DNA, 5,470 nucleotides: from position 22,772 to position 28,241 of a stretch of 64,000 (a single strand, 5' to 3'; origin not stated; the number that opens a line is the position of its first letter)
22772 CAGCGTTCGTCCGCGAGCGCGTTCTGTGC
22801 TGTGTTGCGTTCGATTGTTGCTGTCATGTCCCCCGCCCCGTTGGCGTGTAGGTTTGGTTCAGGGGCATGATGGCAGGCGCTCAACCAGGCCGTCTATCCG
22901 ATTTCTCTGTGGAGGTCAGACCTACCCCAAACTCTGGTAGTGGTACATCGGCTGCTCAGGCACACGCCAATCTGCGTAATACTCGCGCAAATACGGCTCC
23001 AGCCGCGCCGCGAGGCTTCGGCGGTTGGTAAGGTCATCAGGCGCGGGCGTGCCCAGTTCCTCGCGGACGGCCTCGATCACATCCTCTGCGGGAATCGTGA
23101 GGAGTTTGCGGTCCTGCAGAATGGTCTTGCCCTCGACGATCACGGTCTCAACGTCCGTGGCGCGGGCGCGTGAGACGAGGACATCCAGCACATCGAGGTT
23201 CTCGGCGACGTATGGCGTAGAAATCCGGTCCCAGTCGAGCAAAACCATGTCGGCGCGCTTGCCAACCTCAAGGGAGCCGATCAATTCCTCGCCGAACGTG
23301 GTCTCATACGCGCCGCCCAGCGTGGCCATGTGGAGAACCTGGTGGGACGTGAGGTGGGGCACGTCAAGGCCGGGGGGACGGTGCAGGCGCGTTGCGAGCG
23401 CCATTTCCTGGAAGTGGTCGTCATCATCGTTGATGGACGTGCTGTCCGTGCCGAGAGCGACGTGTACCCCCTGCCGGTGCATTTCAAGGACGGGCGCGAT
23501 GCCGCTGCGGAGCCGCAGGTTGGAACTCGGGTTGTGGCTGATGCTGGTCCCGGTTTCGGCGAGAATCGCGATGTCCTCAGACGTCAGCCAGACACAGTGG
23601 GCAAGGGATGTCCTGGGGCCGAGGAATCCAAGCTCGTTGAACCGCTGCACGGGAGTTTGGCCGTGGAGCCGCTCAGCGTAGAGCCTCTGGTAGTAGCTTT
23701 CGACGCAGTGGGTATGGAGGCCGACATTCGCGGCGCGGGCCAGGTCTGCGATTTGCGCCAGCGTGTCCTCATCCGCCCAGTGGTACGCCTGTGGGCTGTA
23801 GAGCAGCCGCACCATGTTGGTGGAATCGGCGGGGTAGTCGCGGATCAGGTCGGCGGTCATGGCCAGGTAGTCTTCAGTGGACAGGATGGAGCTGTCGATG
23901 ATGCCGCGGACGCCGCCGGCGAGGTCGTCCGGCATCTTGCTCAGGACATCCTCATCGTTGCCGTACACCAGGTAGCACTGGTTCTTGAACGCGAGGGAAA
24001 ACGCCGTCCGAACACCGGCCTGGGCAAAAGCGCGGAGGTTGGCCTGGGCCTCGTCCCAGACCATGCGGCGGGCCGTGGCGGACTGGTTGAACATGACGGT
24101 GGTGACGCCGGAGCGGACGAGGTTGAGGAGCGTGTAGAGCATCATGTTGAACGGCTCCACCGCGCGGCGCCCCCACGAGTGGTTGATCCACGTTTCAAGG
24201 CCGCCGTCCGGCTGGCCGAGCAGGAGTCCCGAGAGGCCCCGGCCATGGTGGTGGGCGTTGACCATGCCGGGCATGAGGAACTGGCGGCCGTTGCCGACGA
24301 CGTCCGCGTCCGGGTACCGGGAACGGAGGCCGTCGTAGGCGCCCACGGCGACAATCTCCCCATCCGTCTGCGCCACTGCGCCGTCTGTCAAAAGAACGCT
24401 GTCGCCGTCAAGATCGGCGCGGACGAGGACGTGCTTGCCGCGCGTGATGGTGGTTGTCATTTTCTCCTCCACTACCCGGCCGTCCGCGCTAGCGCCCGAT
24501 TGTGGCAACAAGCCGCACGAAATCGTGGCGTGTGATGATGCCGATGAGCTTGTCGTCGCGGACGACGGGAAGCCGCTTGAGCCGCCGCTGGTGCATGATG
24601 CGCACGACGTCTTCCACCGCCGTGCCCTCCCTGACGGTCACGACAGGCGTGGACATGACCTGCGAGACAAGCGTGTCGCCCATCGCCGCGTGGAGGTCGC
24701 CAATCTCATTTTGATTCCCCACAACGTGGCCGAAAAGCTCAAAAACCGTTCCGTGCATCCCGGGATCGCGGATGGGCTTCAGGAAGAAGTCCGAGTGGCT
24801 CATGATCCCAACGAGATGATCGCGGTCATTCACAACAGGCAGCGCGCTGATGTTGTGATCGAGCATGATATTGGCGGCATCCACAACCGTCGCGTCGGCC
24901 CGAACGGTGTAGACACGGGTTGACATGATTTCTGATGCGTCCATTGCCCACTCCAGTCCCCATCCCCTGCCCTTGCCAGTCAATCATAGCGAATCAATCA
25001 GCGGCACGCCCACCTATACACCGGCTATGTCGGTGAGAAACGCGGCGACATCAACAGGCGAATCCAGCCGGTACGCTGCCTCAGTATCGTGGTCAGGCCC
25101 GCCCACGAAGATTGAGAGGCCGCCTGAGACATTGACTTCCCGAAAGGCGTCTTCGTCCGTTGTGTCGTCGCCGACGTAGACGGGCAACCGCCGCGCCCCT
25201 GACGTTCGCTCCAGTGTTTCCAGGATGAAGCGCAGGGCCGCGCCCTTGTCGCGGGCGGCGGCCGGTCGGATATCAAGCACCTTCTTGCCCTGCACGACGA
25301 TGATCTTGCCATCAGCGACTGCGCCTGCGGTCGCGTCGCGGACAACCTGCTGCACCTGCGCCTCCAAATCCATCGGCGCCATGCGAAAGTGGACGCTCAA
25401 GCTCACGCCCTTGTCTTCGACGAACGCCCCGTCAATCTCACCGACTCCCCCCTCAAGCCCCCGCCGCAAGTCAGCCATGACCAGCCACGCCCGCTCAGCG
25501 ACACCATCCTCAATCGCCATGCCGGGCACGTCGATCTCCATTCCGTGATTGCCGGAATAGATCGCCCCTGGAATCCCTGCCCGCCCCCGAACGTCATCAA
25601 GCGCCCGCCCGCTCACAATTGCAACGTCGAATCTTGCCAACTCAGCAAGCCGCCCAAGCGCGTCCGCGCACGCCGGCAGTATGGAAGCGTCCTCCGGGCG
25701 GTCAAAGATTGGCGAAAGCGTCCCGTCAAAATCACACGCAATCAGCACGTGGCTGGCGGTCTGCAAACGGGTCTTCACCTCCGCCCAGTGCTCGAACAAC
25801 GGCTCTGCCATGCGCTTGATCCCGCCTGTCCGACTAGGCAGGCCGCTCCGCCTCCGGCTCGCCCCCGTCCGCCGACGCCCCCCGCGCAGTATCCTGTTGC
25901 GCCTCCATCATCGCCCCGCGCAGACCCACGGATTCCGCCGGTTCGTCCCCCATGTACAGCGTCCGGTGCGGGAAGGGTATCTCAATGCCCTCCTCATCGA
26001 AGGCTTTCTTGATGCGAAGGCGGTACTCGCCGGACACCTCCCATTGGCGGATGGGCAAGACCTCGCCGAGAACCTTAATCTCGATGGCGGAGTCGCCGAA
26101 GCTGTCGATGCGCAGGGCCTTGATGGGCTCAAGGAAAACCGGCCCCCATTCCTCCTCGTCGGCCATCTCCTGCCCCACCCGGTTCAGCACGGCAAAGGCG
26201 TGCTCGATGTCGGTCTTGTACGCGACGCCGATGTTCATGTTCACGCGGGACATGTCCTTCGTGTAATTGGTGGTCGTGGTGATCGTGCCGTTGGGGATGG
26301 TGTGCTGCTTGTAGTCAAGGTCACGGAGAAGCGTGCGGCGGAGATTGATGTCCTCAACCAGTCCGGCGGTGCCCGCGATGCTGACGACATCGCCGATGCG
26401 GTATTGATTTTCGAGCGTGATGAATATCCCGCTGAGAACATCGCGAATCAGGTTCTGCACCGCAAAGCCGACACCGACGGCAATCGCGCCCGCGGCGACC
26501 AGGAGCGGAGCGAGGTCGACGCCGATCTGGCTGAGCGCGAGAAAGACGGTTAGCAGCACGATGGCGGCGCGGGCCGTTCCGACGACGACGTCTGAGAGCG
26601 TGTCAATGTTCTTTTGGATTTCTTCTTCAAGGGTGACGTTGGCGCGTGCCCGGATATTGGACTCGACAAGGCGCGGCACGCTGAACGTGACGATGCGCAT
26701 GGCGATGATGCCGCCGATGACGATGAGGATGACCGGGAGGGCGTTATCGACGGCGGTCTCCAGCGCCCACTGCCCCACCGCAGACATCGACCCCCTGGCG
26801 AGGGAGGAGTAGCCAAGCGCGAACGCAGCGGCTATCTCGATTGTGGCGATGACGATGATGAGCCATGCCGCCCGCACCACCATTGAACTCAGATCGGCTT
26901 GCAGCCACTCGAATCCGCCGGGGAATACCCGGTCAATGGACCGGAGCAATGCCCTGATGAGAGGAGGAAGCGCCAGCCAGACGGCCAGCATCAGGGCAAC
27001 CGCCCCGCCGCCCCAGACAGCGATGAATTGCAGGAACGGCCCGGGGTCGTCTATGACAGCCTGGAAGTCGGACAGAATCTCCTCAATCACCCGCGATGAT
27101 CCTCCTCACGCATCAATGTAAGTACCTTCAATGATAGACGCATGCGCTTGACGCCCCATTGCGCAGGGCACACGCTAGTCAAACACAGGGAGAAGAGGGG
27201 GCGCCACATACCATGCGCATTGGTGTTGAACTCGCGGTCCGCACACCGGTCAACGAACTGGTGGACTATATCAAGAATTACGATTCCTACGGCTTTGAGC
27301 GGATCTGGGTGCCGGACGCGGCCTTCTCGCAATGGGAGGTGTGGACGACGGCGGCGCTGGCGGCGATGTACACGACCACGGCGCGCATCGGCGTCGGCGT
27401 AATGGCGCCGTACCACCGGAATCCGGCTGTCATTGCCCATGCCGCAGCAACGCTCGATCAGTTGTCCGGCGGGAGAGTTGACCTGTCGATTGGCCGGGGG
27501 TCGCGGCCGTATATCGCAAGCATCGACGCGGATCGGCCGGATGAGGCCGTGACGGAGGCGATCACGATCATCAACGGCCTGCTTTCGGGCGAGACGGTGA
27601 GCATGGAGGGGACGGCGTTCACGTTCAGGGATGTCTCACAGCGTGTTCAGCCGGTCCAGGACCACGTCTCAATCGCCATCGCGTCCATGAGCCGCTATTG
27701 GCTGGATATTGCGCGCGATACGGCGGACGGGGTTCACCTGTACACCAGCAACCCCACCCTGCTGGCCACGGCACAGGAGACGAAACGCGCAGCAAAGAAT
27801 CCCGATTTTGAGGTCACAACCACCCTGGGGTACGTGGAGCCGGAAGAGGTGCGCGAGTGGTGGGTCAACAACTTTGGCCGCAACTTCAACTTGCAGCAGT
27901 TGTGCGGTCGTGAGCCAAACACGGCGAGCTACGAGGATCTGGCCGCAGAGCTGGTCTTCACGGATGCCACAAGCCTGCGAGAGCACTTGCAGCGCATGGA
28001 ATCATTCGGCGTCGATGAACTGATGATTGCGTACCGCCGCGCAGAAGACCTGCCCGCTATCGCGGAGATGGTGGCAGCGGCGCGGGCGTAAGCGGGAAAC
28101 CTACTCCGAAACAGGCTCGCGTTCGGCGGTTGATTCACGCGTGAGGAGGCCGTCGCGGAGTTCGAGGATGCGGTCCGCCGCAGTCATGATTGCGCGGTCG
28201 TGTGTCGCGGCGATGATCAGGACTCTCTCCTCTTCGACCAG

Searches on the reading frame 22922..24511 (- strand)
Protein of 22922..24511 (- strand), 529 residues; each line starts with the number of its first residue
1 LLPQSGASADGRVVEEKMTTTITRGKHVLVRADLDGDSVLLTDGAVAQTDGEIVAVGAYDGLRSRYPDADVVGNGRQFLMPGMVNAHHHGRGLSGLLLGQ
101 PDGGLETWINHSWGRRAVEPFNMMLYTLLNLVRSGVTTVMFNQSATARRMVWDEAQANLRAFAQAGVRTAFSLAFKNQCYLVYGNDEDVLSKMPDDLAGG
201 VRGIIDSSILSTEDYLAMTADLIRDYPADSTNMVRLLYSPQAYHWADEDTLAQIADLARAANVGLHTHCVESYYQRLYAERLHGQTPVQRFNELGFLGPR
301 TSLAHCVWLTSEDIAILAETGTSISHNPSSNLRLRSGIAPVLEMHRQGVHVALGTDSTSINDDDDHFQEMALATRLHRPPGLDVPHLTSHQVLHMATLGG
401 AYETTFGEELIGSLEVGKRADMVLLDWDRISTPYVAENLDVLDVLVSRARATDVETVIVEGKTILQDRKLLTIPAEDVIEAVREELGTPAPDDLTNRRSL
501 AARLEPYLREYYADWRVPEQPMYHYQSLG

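Call 52: search_protein_families(library=pfam, max_evalue=0.00001, proteins=[window:22922-24511:-])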
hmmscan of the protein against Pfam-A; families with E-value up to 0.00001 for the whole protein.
window:22922-24511:- (529 aa): 3 families
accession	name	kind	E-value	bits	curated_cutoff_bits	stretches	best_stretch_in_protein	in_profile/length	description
PF01979.26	Amidohydro_1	-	4e-41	141.9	25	1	78-463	1-344/345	Amidohydrolase family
PF07969.17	Amidohydro_3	-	2.3e-15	57.5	29.7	1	213-464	250-471/472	Amidohydrolase family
PF22039.1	HUTI_composite_bact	-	2.9e-06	27.2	25.5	1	44-69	1-26/26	Imidazolonepropionase-like composite domain, bacteria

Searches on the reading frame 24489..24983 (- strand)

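Call 52: search_protein_families(library=pfam, max_evalue=0.00001, proteins=[window:24489-24983:-])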
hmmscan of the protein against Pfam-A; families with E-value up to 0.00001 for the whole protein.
window:24489-24983:- (164 aa): 1 family
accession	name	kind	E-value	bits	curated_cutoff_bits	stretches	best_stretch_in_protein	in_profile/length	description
PF00571.33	CBS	-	1.6e-32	112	24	2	106-159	1-55/57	CBS domain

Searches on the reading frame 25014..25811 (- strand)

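Call 52: search_protein_families(library=pfam, max_evalue=0.00001, proteins=[window:25014-25811:-])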
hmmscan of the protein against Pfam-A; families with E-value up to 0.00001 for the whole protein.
window:25014-25811:- (265 aa): 1 family
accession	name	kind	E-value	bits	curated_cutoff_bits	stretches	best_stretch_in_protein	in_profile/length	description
PF02358.22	Trehalose_PPase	-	7.3e-43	146.8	27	1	26-251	2-233/235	Trehalose-phosphatase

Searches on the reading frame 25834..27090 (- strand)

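Call 52: search_protein_families(library=pfam, max_evalue=0.00001, proteins=[window:25834-27090:-])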
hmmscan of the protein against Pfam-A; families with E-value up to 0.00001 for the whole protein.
window:25834-27090:- (418 aa): 2 families
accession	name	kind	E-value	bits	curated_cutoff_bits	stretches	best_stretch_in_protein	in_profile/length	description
PF00924.24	MS_channel_2nd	-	1.6e-19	70.2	20.2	1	213-277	1-67/68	Mechanosensitive ion channel, beta-domain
PF21082.3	MS_channel_3rd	-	1.5e-10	41.8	21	1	283-371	1-88/88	Mechanosensitive ion channel MscS, C-terminal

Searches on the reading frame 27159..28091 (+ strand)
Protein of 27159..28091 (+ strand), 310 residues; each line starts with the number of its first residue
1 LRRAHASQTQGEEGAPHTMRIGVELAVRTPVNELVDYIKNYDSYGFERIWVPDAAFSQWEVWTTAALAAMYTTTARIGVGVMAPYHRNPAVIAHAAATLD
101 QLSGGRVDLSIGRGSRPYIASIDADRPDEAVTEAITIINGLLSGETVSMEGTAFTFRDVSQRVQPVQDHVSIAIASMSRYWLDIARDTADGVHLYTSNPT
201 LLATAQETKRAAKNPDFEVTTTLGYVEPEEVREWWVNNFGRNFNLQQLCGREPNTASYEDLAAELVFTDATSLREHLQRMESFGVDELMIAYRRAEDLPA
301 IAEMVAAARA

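Call 53: search_protein_families(library=pfam, max_evalue=0.00001, proteins=[window:27159-28091:+])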
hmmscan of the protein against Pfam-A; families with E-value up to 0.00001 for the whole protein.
window:27159-28091:+ (310 aa): 1 family
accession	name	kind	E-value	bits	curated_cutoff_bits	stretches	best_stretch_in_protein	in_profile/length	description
PF00296.26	Bac_luciferase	-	2.2e-38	132.8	27.9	1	24-210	14-207/314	Luciferase-like monooxygenase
